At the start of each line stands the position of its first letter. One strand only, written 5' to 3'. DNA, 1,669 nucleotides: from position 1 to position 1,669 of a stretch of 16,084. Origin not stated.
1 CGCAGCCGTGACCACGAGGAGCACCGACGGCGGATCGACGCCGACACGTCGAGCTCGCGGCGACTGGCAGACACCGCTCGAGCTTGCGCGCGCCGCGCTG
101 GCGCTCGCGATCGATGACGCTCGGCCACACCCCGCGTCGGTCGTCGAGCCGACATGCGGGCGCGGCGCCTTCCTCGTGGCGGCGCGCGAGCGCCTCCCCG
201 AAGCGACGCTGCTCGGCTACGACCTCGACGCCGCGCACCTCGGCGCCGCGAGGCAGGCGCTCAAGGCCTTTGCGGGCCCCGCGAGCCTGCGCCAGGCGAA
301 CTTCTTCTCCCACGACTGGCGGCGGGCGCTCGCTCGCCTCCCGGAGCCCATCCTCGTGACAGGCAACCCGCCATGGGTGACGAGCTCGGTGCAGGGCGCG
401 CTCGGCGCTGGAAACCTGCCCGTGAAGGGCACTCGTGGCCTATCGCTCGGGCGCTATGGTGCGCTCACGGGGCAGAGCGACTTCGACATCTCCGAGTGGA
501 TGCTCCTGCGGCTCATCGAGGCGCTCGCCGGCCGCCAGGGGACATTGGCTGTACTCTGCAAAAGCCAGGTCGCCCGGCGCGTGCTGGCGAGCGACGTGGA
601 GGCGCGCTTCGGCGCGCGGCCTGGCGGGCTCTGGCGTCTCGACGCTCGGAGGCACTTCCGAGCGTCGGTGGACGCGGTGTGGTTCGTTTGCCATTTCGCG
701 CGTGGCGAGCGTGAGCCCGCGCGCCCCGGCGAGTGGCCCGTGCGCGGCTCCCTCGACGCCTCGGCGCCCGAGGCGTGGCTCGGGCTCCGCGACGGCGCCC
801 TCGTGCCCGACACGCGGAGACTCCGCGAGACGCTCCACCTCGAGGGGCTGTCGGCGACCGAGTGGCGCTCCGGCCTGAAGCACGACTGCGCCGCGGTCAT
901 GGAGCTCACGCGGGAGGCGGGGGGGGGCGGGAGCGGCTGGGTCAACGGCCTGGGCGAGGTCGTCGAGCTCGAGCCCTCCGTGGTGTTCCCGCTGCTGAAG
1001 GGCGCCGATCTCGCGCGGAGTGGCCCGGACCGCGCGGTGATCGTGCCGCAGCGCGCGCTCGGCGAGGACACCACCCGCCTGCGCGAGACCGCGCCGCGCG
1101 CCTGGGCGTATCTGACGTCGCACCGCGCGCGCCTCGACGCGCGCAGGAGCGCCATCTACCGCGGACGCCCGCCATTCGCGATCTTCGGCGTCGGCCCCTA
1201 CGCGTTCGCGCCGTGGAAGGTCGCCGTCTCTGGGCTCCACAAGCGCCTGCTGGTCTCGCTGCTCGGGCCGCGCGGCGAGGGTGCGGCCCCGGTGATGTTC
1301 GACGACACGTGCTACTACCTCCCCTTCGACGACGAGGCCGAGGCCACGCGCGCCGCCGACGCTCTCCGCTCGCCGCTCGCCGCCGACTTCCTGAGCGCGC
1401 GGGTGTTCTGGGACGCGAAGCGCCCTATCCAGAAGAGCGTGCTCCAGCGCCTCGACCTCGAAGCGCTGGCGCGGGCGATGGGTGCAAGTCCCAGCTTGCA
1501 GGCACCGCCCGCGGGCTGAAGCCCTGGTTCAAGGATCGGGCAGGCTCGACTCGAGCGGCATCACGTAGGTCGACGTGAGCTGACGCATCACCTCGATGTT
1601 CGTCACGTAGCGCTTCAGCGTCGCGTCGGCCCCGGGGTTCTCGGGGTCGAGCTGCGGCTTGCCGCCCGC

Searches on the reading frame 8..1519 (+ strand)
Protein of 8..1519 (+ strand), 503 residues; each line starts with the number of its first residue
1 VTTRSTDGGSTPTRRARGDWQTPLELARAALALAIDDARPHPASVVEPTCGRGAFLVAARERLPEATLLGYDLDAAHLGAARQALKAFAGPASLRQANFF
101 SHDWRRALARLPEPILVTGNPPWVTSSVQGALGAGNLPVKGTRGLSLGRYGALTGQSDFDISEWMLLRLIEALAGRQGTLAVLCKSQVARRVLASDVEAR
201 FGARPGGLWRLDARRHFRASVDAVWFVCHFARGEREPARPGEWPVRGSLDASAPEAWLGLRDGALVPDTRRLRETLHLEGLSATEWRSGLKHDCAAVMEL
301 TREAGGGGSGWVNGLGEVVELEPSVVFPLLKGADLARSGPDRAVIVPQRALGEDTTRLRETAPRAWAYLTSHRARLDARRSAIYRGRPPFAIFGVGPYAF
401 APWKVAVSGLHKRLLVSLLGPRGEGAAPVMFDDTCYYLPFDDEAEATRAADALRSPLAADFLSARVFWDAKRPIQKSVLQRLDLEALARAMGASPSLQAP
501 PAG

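Call 10: search_protein_families(library=pfam, proteins=[window:8-1519:+], max_evalue=0.01)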
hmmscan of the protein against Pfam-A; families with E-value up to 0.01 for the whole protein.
window:8-1519:+ (503 aa): 1 family
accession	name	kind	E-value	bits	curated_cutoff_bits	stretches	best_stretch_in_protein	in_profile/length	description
PF13649.12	Methyltransf_25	-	0.0029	18.7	27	1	45-99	1-55/97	Methyltransferase domain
